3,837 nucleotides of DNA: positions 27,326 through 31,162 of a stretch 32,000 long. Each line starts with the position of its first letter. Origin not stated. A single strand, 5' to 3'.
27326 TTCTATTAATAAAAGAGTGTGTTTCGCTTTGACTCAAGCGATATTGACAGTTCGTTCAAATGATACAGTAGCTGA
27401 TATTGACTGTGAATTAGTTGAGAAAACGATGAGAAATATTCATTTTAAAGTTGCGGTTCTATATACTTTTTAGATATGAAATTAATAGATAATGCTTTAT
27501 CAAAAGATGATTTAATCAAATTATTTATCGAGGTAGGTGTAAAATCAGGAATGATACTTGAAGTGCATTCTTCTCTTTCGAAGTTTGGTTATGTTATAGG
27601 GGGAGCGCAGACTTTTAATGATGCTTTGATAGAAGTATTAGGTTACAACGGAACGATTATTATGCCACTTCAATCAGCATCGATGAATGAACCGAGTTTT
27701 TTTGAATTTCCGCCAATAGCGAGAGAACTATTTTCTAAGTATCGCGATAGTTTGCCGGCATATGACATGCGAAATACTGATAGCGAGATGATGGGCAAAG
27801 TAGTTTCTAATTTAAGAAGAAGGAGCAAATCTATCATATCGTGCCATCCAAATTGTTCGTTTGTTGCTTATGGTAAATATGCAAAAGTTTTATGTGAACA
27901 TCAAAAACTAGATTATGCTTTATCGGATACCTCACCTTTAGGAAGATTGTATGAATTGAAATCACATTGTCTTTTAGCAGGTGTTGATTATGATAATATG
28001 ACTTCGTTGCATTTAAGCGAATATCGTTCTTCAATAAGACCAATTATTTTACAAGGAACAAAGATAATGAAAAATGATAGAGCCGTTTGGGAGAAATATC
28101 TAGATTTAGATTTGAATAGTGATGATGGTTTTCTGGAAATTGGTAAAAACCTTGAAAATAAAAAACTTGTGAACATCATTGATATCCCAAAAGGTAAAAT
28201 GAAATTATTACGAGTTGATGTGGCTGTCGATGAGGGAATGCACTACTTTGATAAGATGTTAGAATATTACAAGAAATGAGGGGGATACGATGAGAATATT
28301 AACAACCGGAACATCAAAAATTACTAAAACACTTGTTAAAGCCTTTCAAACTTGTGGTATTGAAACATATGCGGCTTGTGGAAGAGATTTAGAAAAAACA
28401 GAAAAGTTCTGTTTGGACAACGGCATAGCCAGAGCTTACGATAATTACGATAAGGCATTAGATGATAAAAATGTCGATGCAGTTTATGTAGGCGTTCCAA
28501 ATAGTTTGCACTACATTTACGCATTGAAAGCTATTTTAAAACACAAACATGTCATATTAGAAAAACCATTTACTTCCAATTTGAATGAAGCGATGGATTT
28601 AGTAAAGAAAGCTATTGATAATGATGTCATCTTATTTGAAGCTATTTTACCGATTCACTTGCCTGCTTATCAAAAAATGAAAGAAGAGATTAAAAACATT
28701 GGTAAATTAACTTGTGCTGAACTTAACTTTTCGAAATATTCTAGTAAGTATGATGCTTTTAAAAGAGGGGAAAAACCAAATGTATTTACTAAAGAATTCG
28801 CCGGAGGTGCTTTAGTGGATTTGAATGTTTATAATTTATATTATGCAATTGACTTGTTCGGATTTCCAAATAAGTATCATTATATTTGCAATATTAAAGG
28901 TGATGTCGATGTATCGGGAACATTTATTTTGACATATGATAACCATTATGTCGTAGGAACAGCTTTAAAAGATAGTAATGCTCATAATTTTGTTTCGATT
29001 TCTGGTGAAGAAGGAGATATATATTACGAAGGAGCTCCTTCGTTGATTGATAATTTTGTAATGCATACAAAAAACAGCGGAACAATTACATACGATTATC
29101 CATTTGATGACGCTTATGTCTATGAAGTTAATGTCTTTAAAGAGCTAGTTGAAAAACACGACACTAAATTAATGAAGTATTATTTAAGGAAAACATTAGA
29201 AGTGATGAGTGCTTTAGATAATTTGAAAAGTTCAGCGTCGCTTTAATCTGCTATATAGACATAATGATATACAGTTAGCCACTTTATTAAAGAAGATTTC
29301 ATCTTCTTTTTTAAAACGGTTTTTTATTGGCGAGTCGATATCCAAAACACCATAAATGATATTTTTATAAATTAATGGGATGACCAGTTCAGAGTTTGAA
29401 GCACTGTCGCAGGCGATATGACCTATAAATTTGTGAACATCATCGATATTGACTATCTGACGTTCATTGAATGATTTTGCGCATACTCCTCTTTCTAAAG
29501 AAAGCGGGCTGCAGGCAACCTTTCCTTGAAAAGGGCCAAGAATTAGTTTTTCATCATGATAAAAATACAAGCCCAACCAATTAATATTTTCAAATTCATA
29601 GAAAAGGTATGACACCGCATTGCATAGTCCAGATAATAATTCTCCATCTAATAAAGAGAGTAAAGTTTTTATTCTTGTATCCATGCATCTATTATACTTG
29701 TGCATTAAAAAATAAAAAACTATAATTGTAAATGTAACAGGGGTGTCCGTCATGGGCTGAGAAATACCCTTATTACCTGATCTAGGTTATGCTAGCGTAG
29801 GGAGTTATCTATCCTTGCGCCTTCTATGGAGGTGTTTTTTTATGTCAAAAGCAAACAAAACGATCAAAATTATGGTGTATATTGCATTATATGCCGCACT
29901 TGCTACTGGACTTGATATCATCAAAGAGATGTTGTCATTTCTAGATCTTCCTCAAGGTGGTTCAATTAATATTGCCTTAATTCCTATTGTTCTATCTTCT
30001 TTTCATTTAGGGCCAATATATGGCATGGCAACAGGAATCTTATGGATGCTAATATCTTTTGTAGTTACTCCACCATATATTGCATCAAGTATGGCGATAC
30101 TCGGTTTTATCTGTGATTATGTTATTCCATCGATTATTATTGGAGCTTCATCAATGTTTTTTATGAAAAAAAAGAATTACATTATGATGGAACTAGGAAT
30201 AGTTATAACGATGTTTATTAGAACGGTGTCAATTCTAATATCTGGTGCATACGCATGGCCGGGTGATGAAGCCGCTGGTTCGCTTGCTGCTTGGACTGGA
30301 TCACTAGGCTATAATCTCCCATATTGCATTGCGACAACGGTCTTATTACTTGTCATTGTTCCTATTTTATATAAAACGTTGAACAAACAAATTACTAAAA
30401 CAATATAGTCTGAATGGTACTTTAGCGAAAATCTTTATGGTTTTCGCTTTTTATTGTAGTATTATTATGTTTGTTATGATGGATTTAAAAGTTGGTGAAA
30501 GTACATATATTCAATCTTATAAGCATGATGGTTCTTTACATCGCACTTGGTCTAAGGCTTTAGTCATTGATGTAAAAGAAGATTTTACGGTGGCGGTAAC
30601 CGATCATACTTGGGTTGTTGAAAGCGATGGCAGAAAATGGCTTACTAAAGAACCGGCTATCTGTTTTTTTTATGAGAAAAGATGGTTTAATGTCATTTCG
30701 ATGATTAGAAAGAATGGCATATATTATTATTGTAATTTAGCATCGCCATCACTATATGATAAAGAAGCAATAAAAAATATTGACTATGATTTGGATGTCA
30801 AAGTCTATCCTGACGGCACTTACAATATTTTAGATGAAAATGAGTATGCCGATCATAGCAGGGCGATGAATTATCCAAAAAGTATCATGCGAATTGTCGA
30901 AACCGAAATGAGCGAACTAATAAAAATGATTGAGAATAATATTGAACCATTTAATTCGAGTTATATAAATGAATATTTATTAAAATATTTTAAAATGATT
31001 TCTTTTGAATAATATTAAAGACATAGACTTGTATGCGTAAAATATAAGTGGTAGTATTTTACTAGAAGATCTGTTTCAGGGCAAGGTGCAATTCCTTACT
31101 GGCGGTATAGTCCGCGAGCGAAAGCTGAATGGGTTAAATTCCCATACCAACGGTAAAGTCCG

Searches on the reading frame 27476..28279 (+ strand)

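Call 9: search_protein_families(library=pfam, proteins=[window:27476-28279:+], max_evalue=0.0001)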
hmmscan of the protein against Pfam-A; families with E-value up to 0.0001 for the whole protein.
window:27476-28279:+ (267 aa): 1 family
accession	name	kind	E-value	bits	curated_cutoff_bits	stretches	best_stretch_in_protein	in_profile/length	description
PF02522.19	Antibiotic_NAT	-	1.9e-56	191.7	25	1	30-258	2-231/232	Aminoglycoside 3-N-acetyltransferase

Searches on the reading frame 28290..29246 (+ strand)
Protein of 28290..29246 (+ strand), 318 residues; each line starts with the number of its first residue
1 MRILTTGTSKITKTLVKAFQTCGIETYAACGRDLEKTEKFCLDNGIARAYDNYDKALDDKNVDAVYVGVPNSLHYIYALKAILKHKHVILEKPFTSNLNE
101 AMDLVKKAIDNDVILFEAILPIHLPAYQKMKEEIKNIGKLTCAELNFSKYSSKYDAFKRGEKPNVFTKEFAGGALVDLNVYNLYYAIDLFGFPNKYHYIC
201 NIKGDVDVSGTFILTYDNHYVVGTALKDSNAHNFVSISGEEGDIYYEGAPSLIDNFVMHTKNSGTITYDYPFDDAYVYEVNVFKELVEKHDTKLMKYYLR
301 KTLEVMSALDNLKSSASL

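Call 9: search_protein_families(library=pfam, proteins=[window:28290-29246:+], max_evalue=0.0001)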
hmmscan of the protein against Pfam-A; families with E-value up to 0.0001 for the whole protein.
window:28290-29246:+ (318 aa): 2 families
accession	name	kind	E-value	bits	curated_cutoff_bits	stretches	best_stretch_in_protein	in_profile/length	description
PF01408.29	GFO_IDH_MocA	-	2.8e-21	76.8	24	1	2-116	2-117/120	Oxidoreductase family, NAD-binding Rossmann fold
PF22725.1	GFO_IDH_MocA_C3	-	1.1e-06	29.1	27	1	127-244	1-123/124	GFO/IDH/MocA C-terminal domain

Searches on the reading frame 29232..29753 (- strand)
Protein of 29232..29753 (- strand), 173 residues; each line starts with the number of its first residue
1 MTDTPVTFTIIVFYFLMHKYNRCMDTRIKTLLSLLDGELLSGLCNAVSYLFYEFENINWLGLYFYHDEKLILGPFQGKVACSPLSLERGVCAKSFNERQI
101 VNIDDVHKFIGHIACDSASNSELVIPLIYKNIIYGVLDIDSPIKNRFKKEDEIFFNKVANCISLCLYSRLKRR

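Call 9: search_protein_families(library=pfam, proteins=[window:29232-29753:-], max_evalue=0.0001)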
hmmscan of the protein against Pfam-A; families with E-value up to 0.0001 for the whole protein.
window:29232-29753:- (173 aa): 2 families
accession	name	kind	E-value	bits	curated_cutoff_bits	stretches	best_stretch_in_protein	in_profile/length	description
PF01590.32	GAF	-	1.1e-07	32.9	22.4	1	53-165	26-132/133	GAF domain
PF13185.12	GAF_2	-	1.9e-06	28.6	28.6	1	42-163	10-132/136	GAF domain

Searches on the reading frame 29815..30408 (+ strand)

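Call 9: search_protein_families(library=pfam, proteins=[window:29815-30408:+], max_evalue=0.0001)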
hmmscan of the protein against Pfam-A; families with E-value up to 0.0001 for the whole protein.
window:29815-30408:+ (197 aa): 2 families
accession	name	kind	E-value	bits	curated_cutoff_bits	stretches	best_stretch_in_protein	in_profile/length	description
PF09515.15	Thia_YuaJ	-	6.7e-21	75.6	25.8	1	20-191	1-174/177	Thiamine transporter protein (Thia_YuaJ)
PF12822.12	ECF_trnsprt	-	1.4e-05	25.6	30.7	1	20-186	3-169/169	ECF transporter, substrate-specific component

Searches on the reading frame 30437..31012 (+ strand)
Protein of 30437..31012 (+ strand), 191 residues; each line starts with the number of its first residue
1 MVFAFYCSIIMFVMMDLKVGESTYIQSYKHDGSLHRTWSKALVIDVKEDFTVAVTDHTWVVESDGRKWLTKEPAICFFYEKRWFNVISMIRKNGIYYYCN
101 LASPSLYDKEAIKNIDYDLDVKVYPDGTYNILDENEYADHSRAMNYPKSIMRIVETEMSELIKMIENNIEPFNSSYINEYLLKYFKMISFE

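Call 9: search_protein_families(library=pfam, proteins=[window:30437-31012:+], max_evalue=0.0001)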
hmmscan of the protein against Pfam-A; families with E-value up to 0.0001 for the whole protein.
window:30437-31012:+ (191 aa): 1 family
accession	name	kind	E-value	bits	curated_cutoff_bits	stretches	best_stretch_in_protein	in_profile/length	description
PF04167.18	DUF402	-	4.4e-19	68.9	23.9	1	73-137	2-68/68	Protein of unknown function (DUF402)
